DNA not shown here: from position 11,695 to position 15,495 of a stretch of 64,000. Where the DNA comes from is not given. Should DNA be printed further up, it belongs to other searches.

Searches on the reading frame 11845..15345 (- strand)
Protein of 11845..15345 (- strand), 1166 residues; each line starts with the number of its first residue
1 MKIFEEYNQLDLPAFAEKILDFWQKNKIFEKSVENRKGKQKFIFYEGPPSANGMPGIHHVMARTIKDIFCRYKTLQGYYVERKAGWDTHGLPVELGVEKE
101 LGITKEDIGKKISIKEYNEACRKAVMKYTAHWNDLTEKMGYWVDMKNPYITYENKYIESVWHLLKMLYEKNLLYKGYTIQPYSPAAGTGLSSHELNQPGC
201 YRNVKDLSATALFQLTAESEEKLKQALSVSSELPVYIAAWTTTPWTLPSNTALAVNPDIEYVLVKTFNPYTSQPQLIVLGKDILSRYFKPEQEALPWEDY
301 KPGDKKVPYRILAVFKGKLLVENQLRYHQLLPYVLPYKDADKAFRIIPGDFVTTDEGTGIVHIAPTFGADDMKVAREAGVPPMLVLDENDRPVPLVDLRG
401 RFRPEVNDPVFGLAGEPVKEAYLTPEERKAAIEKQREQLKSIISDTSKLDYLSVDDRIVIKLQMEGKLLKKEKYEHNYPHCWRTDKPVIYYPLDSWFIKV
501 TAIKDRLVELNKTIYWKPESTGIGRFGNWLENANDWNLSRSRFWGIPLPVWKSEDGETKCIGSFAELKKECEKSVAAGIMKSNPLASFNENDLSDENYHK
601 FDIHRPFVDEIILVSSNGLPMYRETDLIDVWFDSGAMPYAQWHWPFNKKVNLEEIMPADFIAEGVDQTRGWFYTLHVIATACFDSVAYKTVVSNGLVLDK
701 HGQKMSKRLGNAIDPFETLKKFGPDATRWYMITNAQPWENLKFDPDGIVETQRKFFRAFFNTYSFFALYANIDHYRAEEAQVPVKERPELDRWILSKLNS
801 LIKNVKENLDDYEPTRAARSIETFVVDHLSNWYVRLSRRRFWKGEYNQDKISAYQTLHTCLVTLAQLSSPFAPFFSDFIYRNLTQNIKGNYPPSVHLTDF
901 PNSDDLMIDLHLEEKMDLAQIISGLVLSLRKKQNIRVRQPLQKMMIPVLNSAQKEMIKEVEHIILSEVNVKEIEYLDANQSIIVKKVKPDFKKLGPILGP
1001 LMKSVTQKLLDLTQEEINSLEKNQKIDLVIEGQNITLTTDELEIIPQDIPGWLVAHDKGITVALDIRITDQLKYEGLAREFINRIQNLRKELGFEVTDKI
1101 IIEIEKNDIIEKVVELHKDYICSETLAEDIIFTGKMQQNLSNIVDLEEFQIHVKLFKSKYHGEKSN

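Call 5: search_protein_families(library=pfam, proteins=[window:11845-15345:-])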
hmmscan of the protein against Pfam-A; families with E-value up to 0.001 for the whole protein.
window:11845-15345:- (1166 aa): 4 families
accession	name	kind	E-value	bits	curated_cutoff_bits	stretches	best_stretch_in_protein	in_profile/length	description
PF00133.28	tRNA-synt_1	-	9.4e-119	397.3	22.7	1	18-743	1-413/414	tRNA synthetases class I (I, L, M and V)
PF19302.4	DUF5915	-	5e-54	183.2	27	1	961-1153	1-192/195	Domain of unknown function (DUF5915)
PF08264.19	Anticodon_1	-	1.9e-32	112.6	25.1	1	791-943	1-146/148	Anticodon-binding domain of tRNA ligase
PF09334.17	tRNA-synt_1g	-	1.7e-16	60.4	20.1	2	51-194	10-134/391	tRNA synthetases class I (M)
